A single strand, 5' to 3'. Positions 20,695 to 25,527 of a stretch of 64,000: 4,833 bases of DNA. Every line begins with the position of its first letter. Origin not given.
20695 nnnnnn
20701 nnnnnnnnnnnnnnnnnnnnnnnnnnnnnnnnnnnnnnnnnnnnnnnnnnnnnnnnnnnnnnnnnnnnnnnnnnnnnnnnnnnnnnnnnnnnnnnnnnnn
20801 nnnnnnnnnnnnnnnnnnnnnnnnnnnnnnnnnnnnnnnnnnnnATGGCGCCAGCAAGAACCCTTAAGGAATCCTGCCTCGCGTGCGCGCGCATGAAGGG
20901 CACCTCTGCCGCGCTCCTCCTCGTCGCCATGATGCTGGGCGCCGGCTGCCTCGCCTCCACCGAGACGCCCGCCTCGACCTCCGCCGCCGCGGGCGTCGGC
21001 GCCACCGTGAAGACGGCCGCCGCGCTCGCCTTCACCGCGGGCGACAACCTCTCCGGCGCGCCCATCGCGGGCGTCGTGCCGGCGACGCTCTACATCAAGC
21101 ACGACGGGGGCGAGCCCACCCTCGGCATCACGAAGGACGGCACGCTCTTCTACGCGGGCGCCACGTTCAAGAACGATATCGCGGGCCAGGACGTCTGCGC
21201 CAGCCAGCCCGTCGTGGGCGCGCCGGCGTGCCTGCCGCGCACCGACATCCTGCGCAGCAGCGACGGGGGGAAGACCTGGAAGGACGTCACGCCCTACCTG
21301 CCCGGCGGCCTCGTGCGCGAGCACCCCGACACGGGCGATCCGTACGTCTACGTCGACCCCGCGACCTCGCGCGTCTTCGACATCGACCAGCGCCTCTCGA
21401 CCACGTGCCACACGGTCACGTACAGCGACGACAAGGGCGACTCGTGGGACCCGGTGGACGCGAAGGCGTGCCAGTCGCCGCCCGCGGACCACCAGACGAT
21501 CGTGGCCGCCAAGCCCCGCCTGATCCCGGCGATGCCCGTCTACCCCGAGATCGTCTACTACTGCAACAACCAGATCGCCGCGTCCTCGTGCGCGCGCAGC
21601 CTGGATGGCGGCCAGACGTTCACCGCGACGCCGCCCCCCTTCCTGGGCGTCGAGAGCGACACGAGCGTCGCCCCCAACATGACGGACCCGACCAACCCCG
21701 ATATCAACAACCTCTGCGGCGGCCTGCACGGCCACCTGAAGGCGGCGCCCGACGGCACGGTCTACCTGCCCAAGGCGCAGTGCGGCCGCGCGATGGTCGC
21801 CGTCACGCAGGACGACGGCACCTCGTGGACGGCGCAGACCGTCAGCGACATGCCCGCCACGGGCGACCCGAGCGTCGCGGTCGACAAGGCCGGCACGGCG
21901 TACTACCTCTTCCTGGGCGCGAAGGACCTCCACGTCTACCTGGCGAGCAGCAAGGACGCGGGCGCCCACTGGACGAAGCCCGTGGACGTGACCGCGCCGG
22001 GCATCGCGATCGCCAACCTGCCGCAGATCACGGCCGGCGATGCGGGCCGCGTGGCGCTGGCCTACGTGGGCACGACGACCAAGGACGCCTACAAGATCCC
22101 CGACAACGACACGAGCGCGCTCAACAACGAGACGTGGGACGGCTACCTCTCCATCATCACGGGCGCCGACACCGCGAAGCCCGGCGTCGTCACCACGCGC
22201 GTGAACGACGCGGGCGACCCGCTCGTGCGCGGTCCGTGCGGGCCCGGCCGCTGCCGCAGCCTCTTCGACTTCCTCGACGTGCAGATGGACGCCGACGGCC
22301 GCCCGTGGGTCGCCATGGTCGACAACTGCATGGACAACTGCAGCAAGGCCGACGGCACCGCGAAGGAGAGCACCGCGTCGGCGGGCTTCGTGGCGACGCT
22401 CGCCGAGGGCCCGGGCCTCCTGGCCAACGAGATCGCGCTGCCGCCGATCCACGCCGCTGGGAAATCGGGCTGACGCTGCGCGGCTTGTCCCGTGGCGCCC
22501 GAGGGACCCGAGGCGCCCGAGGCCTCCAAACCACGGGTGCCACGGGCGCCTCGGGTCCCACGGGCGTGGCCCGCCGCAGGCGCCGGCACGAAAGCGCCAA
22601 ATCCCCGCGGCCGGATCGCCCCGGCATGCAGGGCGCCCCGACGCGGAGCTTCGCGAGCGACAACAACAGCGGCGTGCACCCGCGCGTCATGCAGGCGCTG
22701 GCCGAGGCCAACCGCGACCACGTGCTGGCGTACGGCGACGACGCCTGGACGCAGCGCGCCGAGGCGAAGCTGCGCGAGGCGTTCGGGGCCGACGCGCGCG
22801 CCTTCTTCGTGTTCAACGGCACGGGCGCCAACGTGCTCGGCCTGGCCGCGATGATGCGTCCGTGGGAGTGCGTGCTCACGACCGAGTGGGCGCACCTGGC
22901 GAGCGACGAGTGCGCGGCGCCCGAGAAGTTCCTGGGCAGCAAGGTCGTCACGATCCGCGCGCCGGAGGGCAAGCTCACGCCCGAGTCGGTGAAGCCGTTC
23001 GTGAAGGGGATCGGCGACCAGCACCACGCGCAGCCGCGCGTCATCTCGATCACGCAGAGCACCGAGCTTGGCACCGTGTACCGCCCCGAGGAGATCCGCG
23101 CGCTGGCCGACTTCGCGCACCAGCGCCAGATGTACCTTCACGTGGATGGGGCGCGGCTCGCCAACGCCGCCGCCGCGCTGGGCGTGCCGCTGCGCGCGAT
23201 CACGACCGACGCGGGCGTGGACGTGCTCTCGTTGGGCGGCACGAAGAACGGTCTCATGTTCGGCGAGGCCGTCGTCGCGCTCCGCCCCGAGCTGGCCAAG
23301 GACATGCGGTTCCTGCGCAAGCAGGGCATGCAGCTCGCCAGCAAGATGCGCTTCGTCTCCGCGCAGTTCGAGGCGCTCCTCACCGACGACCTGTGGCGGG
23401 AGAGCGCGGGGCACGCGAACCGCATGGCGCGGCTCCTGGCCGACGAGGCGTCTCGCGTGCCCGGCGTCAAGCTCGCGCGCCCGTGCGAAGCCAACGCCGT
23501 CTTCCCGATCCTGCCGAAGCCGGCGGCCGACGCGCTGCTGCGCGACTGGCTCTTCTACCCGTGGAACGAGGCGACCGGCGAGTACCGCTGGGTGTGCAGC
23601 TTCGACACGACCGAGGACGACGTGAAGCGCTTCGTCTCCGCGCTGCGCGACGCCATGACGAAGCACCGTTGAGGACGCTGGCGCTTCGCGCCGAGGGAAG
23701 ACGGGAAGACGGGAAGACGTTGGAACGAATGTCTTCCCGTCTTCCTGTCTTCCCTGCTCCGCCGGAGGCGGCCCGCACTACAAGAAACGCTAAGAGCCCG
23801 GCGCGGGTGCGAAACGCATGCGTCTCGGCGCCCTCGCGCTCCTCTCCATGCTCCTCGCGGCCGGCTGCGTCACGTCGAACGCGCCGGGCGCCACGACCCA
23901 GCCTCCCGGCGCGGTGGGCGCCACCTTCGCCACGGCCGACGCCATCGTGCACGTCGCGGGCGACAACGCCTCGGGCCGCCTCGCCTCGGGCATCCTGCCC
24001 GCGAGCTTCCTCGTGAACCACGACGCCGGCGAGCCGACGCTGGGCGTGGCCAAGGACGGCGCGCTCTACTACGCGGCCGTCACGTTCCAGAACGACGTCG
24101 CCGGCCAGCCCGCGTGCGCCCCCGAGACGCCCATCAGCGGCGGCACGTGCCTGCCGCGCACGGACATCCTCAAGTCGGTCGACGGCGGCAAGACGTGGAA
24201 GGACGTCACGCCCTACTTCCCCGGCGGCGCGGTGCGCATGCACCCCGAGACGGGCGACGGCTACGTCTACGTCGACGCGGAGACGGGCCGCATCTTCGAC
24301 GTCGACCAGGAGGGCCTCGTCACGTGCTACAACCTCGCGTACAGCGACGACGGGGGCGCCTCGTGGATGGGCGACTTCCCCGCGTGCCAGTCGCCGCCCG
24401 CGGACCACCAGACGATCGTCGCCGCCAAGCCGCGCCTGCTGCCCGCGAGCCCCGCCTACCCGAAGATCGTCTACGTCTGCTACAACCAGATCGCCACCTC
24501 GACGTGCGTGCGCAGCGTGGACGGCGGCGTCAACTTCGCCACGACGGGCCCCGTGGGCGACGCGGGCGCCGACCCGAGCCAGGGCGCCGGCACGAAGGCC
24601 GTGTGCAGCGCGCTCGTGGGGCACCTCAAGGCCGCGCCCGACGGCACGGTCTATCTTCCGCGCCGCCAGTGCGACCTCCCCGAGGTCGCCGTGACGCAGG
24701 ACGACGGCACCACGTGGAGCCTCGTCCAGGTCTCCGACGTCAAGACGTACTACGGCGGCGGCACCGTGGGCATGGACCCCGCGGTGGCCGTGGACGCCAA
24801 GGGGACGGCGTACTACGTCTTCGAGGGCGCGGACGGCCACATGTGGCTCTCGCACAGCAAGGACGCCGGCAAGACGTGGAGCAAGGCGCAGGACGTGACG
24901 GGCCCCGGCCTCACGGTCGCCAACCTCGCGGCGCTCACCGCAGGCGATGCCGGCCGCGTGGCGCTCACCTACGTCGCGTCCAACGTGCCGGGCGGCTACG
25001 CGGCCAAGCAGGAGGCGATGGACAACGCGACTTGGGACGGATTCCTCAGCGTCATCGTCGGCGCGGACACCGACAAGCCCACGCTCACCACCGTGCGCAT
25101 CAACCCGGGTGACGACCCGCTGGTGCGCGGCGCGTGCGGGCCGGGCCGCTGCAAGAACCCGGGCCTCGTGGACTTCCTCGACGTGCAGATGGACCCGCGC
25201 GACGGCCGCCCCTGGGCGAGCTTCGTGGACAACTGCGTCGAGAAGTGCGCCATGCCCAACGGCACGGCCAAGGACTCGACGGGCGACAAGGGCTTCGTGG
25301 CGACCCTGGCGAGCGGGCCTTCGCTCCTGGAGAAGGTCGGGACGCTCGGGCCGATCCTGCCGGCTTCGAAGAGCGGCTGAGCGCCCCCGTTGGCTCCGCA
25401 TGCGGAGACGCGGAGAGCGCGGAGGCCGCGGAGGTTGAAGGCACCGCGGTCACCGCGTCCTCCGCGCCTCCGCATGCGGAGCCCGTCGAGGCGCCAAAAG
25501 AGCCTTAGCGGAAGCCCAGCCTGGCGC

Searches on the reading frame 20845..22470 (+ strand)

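Call 49: search_protein_families(library=pfam, proteins=[window:20845-22470:+], max_evalue=0.00001)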
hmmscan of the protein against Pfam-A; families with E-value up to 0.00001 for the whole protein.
window:20845-22470:+ (542 aa): 3 families
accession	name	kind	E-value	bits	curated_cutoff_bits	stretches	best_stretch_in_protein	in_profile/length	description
PF13088.12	BNR_2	-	1.3e-10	41.5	31.4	1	251-385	86-207/277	BNR repeat-like domain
PF15902.12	Sortilin-Vps10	-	1.8e-08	34.1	33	0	134-219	2-75/446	Sortilin, neurotensin receptor 3,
PF02012.26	BNR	-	8.9e-06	25.4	27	0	137-146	2-11/12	BNR/Asp-box repeat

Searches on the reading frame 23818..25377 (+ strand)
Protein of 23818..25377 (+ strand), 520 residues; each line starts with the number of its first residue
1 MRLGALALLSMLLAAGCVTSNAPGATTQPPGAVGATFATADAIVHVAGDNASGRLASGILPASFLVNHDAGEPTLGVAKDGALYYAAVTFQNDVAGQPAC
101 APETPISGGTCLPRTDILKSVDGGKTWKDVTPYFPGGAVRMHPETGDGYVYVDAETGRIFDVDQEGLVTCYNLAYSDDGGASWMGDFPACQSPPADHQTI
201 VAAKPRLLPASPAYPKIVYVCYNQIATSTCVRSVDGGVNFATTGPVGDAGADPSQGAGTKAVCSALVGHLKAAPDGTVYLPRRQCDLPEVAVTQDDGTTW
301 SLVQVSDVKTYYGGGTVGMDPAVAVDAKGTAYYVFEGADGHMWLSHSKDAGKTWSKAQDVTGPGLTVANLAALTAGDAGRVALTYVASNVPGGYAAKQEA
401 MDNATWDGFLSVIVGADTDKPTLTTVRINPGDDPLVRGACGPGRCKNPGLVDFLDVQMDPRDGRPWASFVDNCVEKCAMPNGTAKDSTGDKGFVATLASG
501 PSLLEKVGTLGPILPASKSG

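Call 49: search_protein_families(library=pfam, proteins=[window:23818-25377:+], max_evalue=0.00001)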
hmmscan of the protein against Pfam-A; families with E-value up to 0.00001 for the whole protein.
window:23818-25377:+ (520 aa): 2 families
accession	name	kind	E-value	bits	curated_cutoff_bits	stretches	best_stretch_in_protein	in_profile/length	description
PF02012.26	BNR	-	1.2e-08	34.1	27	0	346-356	2-12/12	BNR/Asp-box repeat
PF13088.12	BNR_2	-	6e-07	29.5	31.4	0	266-364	111-208/277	BNR repeat-like domain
